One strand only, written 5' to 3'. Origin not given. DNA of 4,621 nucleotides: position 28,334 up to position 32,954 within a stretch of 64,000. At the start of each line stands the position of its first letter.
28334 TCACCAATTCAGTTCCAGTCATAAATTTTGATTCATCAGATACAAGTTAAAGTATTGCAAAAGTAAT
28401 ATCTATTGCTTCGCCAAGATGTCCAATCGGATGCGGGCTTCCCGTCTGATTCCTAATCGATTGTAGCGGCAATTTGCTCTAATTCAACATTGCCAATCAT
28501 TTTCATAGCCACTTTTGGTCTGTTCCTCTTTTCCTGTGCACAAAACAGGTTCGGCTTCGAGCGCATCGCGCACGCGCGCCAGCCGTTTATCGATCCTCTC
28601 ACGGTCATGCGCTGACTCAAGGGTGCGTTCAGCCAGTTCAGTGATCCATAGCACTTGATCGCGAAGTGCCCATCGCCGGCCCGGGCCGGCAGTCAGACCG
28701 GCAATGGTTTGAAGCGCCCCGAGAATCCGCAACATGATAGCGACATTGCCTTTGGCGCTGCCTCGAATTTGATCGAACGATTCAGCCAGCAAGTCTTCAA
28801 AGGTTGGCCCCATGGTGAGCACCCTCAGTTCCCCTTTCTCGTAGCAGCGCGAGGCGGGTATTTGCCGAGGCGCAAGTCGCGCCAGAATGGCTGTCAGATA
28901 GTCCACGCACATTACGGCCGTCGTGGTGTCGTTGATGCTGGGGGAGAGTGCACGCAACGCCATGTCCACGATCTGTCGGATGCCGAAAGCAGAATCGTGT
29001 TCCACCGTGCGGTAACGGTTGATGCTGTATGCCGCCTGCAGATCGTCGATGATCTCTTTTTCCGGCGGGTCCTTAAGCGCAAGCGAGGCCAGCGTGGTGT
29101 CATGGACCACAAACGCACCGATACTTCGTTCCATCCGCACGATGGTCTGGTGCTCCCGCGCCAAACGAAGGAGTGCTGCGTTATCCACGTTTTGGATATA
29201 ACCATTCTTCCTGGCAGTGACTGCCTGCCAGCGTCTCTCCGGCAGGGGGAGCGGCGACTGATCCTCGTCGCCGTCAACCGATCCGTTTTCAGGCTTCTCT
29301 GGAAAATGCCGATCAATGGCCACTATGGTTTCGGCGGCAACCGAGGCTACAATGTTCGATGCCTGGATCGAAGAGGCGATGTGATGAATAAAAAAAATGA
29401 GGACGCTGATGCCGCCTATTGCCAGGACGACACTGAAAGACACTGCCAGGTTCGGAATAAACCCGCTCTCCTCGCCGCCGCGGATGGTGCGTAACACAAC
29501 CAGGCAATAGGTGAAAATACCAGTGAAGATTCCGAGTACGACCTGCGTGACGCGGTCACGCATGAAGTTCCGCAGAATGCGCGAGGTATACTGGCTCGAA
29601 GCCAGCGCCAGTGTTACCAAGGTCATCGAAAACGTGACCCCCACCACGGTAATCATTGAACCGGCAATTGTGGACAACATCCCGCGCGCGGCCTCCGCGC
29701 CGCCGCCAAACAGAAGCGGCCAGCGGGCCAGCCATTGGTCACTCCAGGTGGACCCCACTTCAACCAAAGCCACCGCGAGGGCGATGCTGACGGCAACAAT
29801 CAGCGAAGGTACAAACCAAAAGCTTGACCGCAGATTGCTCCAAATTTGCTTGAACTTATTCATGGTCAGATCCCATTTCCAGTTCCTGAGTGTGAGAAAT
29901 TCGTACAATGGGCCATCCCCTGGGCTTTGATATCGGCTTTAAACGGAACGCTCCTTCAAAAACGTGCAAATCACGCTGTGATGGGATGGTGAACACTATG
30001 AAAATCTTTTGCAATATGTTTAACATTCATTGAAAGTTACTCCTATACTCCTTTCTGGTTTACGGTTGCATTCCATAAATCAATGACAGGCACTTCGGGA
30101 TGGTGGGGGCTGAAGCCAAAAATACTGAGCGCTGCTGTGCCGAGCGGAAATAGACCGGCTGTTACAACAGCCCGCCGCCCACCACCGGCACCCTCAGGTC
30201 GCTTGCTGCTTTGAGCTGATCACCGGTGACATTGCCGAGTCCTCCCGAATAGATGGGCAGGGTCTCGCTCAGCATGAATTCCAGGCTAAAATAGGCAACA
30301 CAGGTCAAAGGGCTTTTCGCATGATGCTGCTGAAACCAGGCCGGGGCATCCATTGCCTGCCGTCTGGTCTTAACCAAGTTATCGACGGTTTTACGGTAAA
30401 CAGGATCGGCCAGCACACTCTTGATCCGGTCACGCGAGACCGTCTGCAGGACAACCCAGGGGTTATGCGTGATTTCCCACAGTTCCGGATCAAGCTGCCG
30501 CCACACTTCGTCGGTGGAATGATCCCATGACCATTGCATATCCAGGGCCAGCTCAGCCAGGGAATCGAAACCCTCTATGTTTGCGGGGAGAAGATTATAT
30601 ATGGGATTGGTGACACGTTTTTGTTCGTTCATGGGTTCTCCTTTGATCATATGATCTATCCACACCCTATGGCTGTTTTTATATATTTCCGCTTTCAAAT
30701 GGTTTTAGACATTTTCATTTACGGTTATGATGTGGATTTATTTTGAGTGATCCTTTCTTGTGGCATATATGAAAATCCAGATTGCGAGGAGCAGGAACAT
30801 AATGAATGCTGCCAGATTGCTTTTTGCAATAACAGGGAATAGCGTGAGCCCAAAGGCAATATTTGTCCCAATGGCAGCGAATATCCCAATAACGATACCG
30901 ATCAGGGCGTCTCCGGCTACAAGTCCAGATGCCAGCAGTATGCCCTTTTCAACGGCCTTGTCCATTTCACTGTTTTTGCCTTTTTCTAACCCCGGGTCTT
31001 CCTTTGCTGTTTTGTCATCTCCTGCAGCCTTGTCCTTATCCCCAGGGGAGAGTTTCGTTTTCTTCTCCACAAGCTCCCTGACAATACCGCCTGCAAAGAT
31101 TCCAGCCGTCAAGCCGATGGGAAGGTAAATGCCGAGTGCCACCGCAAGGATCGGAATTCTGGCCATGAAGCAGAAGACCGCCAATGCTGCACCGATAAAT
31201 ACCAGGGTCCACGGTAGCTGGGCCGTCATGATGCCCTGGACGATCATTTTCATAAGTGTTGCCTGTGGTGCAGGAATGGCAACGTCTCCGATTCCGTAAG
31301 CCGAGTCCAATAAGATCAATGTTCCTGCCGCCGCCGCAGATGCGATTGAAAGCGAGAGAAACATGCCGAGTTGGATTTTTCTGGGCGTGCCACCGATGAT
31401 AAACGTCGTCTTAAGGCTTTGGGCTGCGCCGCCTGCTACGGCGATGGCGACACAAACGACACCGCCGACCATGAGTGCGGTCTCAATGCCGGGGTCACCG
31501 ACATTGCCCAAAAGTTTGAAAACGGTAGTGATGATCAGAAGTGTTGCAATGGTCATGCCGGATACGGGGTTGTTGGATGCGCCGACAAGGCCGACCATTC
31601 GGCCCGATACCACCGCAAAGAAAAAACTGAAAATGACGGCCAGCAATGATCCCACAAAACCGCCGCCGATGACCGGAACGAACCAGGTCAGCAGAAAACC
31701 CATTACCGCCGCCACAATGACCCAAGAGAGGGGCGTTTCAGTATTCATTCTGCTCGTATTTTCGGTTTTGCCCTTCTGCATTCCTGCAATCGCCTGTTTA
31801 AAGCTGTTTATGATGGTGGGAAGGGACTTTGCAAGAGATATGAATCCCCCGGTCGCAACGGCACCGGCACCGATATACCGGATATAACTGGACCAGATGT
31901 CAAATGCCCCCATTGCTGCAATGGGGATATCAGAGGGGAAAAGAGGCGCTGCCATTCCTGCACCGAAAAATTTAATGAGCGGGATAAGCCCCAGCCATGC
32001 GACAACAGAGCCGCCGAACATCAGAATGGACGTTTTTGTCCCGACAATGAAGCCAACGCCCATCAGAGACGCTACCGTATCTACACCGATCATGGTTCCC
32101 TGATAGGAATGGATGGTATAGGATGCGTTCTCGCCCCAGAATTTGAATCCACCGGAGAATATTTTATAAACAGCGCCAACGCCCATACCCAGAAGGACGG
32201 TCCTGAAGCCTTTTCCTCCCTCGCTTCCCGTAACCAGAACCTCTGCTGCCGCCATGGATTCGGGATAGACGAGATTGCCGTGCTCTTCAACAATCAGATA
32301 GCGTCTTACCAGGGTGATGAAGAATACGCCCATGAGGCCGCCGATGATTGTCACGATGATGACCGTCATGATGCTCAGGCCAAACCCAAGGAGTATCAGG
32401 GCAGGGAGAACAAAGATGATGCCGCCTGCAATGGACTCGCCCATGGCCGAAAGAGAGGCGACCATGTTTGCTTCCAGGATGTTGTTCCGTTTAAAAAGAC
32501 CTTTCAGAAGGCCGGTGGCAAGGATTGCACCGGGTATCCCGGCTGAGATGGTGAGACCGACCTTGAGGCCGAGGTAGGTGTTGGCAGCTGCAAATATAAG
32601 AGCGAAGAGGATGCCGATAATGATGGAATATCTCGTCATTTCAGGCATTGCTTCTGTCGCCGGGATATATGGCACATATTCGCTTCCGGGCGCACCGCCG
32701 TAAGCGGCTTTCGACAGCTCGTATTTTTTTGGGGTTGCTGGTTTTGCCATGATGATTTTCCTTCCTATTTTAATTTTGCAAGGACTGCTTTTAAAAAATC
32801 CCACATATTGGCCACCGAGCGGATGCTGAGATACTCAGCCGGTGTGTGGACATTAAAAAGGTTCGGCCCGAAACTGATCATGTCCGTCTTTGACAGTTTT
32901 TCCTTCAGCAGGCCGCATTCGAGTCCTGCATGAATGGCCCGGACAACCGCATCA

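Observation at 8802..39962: Recurrent 14-bp palindrome arrays (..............) at a fixed ~90-135 bp upstream of five -24/-12 promoter-like elements: a candidate bEBP regulon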

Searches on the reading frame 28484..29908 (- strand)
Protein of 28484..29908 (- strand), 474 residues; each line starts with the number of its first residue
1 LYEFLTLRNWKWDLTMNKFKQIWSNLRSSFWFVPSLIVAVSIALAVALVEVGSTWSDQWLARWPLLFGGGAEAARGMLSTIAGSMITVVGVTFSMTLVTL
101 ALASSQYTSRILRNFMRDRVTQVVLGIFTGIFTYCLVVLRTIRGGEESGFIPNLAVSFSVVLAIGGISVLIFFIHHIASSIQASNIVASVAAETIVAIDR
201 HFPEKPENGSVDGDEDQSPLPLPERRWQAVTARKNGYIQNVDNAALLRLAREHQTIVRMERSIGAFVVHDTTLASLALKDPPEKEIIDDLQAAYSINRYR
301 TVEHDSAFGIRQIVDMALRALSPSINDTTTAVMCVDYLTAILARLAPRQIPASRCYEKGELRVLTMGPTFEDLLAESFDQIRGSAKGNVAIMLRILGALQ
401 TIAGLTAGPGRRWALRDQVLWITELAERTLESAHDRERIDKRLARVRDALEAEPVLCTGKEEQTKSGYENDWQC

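Call 15: search_protein_families(library=pfam, proteins=[window:28484-29908:-], max_evalue=0.0001)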
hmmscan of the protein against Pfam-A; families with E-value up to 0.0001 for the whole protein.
window:28484-29908:- (474 aa): 1 family
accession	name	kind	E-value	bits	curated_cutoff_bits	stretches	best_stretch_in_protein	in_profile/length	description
PF10011.15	DUF2254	-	2.9e-124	415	28.8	1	27-400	1-367/368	Predicted membrane protein (DUF2254)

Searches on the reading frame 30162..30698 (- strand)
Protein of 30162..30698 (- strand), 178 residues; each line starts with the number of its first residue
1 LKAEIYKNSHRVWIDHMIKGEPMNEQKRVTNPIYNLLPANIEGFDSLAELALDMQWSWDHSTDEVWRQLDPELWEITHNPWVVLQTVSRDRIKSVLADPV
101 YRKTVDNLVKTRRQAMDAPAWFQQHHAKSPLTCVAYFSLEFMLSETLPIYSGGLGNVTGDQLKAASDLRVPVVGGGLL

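Call 64: search_protein_families(library=pfam, proteins=[window:30162-30698:-], max_evalue=0.00001)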
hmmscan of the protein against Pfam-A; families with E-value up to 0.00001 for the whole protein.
window:30162-30698:- (178 aa): 1 family
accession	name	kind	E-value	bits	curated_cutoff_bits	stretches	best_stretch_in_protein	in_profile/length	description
PF11897.13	DUF3417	-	1.1e-27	97.1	25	1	44-147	5-109/109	Protein of unknown function (DUF3417)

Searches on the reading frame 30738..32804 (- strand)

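Call 64: search_protein_families(library=pfam, proteins=[window:30738-32804:-], max_evalue=0.00001)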
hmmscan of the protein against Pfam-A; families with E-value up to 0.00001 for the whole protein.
window:30738-32804:- (688 aa): 1 family
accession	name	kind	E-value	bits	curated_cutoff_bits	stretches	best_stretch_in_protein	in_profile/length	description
PF03169.20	OPT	-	4.2e-94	316.8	25.8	1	55-642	1-622/623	OPT oligopeptide transporter protein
